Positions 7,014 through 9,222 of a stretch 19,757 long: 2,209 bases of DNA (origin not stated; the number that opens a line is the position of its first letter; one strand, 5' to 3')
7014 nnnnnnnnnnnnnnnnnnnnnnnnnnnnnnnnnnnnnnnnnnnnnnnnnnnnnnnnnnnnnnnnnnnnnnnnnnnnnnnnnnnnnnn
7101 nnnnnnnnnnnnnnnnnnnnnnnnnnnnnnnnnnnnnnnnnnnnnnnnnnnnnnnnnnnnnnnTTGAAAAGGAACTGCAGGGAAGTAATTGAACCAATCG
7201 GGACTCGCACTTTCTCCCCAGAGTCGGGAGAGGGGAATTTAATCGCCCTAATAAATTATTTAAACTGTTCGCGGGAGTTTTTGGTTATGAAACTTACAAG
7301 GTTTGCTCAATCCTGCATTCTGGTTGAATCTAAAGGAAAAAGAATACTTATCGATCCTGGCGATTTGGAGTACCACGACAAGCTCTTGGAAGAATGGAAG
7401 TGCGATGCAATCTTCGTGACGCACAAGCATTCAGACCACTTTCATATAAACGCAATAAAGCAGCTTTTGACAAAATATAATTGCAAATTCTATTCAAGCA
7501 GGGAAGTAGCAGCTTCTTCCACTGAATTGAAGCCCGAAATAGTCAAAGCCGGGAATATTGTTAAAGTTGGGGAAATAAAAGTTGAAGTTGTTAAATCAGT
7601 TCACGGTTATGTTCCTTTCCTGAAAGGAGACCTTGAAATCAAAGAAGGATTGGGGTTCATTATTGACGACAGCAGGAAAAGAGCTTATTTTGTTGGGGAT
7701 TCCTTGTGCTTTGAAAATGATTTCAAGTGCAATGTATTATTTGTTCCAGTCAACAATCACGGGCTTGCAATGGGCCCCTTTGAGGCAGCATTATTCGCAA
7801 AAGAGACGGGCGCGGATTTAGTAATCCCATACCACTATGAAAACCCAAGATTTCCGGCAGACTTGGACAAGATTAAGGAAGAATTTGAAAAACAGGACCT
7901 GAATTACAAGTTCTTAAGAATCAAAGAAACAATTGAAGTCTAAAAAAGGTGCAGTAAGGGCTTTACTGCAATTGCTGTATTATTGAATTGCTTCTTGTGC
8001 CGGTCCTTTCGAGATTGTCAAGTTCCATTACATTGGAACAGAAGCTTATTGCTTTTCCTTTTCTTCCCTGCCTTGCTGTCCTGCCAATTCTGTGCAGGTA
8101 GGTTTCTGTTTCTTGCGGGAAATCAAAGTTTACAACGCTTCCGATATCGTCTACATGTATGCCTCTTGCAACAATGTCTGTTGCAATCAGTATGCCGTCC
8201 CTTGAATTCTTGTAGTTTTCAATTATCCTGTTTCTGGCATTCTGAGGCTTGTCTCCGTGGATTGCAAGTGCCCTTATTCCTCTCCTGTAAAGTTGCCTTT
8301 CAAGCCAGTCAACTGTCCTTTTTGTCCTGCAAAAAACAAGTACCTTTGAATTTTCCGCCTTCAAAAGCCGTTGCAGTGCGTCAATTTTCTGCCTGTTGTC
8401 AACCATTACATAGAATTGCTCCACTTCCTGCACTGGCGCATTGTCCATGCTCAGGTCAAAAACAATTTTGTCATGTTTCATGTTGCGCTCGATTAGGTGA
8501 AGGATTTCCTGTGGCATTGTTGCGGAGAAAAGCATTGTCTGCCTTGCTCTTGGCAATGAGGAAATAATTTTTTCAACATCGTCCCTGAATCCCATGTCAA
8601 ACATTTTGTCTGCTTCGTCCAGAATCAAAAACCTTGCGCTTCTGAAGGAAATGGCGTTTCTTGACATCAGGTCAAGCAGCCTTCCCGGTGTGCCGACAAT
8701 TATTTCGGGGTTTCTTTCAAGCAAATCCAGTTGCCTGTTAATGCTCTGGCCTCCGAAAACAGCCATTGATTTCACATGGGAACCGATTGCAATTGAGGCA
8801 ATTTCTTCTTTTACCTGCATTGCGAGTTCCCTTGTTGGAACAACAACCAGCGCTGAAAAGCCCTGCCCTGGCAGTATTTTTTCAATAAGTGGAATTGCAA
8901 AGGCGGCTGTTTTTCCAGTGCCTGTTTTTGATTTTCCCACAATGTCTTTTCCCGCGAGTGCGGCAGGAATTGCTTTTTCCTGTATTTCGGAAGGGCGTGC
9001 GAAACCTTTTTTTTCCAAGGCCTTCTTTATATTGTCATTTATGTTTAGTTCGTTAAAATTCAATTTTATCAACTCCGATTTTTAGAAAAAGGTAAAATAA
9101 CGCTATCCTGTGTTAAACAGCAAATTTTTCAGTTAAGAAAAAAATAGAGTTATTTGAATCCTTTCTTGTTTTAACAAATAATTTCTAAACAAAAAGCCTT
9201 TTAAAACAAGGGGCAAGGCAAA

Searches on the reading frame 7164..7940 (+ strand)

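Call 9: search_protein_families(library=pfam, proteins=[window:7164-7940:+], max_evalue=0.001)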
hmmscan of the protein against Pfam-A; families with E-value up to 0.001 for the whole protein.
window:7164-7940:+ (259 aa): 3 families
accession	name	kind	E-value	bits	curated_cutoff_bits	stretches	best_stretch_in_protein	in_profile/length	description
PF13483.12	Lactamase_B_3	-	5.8e-19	69.1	24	1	44-224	2-160/160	Beta-lactamase superfamily domain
PF12706.13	Lactamase_B_2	-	1.1e-12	48.4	27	1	60-225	2-200/200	Beta-lactamase superfamily domain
PF00753.33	Lactamase_B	-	4.3e-10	40.3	22.7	1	45-222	2-194/196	Metallo-beta-lactamase superfamily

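Call 51: search_protein_families(library=ncbifam, proteins=[window:7164-7940:+], max_evalue=0.00001)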
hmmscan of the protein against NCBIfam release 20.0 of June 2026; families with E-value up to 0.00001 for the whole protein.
window:7164-7940:+ (259 aa): 3 families
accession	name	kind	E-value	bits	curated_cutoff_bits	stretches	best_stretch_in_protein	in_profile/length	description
NF001911.0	PRK00685.1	equivalog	1.1e-19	70.9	144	1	42-258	1-227/228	metal-dependent hydrolase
TIGR03413.1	GSH_gloB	equivalog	6.6e-10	38.8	200.8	1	53-144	15-103/248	hydroxyacylglutathione hydrolase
NF007597.0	PRK10241.1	equivalog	1.9e-07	30.6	421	1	52-143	16-105/251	hydroxyacylglutathione hydrolase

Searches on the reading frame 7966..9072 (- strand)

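Call 9: search_protein_families(library=pfam, proteins=[window:7966-9072:-], max_evalue=0.001)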
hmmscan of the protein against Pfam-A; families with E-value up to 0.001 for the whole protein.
window:7966-9072:- (369 aa): 3 families
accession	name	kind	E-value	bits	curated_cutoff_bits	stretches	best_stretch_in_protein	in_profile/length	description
PF00270.35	DEAD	-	4.7e-50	170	26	1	29-190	2-164/167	DEAD/DEAH box helicase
PF00271.37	Helicase_C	-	6.1e-30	104.1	23.5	1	228-336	1-110/110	Helicase conserved C-terminal domain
PF04851.21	ResIII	-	3e-09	37.4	22.5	1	42-187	24-163/164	Type III restriction enzyme, res subunit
